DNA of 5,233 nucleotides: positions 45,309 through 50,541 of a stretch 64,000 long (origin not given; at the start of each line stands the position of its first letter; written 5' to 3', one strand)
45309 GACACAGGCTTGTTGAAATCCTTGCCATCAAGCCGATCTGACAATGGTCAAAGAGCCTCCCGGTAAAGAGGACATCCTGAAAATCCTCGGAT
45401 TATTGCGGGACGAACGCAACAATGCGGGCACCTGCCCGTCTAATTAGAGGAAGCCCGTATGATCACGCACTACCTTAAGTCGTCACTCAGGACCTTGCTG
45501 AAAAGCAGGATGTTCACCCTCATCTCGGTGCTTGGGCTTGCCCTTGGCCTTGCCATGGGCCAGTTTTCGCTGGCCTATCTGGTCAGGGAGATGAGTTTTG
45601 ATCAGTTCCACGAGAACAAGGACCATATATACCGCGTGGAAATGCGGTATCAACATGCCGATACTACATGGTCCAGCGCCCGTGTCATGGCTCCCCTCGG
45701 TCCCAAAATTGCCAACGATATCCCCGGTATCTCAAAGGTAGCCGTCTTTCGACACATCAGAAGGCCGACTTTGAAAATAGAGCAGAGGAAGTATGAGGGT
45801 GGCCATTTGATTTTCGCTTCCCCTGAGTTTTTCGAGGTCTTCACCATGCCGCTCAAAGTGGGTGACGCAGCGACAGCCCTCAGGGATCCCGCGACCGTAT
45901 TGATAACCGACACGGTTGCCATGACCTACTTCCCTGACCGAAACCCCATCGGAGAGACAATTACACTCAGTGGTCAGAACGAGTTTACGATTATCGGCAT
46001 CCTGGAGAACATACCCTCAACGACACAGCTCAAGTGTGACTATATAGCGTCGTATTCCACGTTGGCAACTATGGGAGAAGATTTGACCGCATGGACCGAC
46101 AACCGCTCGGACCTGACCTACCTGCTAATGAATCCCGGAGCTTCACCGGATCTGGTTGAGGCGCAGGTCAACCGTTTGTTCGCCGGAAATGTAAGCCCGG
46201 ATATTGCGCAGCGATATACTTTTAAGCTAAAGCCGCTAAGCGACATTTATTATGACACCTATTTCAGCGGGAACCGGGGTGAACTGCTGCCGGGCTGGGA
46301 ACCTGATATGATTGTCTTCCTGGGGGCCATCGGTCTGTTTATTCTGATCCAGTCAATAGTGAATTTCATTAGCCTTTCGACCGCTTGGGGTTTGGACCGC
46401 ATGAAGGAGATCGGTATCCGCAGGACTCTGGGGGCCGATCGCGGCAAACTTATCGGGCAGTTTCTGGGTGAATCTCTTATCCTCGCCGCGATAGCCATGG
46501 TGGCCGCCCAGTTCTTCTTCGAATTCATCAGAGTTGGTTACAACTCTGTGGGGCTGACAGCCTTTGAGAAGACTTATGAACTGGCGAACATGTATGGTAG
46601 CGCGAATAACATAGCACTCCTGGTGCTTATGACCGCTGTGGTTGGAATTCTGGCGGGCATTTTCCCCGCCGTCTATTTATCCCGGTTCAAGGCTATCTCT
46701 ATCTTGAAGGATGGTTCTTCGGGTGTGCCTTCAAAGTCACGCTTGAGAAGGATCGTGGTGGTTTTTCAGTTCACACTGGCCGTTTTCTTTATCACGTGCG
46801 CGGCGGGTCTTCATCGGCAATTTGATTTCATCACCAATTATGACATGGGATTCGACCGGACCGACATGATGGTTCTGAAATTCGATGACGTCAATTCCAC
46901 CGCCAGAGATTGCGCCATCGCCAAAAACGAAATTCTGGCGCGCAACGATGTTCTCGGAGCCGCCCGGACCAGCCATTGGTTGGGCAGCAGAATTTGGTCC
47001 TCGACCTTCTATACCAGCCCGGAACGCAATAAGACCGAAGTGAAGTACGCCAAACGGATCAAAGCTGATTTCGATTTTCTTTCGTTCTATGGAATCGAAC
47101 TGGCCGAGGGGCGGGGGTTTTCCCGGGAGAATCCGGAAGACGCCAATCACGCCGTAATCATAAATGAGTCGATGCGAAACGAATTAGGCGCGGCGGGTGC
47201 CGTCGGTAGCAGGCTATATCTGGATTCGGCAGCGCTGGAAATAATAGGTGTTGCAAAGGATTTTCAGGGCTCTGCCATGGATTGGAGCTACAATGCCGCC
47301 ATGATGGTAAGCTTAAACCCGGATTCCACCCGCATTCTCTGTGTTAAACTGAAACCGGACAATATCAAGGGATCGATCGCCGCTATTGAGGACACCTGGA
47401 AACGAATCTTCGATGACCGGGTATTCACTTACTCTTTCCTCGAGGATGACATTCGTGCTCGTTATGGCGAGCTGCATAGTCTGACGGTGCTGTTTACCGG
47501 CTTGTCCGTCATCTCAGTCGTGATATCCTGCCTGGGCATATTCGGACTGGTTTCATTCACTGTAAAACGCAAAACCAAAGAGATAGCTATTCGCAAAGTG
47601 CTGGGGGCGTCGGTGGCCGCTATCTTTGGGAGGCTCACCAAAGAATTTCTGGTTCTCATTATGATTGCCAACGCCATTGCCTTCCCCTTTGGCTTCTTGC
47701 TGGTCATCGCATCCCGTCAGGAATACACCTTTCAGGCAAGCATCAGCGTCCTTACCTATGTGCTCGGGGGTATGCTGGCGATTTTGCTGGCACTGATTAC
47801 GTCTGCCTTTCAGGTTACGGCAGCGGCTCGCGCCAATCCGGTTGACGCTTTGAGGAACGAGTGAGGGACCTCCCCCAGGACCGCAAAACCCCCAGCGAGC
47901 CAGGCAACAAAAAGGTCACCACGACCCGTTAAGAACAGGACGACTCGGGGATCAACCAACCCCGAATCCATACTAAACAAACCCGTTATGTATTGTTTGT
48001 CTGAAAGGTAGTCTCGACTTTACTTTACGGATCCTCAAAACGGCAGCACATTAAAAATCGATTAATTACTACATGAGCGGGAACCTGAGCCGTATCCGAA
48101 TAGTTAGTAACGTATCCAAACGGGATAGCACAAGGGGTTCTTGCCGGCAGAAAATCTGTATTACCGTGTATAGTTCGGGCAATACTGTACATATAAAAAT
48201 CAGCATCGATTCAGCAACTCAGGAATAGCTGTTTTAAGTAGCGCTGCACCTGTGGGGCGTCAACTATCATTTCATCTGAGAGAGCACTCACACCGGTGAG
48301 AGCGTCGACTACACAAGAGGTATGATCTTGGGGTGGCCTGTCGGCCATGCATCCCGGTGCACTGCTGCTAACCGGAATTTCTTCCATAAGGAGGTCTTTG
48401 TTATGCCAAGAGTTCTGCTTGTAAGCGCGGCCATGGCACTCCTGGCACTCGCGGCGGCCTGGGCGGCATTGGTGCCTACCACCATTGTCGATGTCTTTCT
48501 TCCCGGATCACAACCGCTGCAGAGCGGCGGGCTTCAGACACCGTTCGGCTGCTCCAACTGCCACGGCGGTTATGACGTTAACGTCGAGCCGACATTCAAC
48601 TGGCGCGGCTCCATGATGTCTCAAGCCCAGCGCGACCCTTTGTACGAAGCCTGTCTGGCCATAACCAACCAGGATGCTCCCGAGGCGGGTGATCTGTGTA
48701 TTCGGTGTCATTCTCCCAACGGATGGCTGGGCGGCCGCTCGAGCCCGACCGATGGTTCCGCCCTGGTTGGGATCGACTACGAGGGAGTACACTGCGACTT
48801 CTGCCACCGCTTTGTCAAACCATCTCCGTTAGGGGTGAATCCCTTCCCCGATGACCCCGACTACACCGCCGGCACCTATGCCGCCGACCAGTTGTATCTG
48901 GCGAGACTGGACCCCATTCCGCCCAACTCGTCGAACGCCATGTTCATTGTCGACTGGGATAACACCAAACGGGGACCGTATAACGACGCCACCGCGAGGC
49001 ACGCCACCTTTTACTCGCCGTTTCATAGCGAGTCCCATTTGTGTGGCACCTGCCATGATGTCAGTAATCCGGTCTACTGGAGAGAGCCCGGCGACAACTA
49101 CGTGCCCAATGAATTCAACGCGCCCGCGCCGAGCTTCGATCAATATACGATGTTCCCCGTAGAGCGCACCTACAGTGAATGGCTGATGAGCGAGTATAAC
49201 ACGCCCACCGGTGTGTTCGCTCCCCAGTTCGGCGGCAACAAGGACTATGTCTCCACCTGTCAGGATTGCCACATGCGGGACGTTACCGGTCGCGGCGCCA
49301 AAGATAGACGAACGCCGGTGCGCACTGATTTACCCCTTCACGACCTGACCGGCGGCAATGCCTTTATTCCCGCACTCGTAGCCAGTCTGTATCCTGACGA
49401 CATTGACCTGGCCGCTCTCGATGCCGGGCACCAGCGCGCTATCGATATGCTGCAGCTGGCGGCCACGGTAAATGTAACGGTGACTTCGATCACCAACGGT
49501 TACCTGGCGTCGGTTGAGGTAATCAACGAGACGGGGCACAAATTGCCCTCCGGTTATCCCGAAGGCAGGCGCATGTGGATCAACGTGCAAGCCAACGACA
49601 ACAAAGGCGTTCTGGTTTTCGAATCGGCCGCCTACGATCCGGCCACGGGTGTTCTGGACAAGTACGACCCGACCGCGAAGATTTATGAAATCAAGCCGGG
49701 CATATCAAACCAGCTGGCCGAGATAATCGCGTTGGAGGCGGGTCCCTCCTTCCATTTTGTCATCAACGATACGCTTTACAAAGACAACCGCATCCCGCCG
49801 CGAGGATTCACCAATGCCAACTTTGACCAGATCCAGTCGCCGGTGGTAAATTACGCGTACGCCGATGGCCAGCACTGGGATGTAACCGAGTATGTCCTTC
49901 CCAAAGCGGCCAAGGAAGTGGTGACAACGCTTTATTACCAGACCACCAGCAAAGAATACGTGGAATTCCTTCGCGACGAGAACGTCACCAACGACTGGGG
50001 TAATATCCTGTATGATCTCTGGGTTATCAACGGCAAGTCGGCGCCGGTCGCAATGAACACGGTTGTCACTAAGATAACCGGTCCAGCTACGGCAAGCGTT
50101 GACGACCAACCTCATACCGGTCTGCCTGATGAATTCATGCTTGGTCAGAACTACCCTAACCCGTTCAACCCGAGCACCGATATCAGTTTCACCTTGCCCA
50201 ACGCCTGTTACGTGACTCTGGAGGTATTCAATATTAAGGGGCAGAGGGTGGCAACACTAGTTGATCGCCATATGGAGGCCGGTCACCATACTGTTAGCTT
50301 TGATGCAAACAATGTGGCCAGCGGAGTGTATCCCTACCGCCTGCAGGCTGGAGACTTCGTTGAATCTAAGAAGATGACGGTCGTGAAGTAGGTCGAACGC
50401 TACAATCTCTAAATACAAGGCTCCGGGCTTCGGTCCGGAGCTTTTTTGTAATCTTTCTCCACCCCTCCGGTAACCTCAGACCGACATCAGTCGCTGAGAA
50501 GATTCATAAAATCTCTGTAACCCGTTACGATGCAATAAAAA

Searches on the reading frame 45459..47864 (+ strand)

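Call 20: search_protein_families(library=pfam, proteins=[window:45459-47864:+], max_evalue=0.001)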
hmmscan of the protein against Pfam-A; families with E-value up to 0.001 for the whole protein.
window:45459-47864:+ (801 aa): 2 families
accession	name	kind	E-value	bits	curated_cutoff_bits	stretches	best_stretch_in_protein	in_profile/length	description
PF12704.14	MacB_PCD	-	6.2e-34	118.5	27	2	20-239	1-206/207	MacB-like periplasmic core domain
PF02687.27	FtsX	-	5.7e-22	78.5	25.5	2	682-794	3-120/120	FtsX-like permease C-terminal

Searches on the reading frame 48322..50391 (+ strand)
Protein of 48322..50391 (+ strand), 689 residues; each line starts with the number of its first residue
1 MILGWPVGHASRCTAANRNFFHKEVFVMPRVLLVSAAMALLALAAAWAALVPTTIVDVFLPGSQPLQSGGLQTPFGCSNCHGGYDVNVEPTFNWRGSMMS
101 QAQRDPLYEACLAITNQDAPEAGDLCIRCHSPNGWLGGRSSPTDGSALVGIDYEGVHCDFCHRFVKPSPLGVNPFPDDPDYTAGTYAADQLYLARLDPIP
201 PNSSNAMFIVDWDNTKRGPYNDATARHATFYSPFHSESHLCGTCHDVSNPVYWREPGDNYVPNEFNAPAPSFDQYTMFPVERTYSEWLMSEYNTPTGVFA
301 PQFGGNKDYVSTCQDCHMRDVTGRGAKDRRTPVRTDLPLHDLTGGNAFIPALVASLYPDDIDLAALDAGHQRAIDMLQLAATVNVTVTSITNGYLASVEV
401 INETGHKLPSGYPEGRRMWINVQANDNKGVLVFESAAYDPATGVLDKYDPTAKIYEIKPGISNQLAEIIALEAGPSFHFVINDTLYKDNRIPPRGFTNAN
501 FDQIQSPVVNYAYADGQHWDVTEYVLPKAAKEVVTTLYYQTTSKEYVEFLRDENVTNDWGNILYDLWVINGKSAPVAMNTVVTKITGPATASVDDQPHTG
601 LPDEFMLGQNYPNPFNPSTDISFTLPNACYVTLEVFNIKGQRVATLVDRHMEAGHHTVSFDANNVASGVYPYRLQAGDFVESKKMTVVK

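Call 20: search_protein_families(library=pfam, proteins=[window:48322-50391:+], max_evalue=0.001)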
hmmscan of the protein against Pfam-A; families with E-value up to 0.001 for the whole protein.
window:48322-50391:+ (689 aa): 2 families
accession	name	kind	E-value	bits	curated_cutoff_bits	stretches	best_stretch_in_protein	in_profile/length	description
PF18962.6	Por_Secre_tail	-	5e-08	33.6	27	1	611-686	2-74/75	Secretion system C-terminal sorting domain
PF14522.11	Cytochrome_C7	-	3.2e-05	24.1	24.8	0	74-162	13-66/67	Cytochrome c7 and related cytochrome c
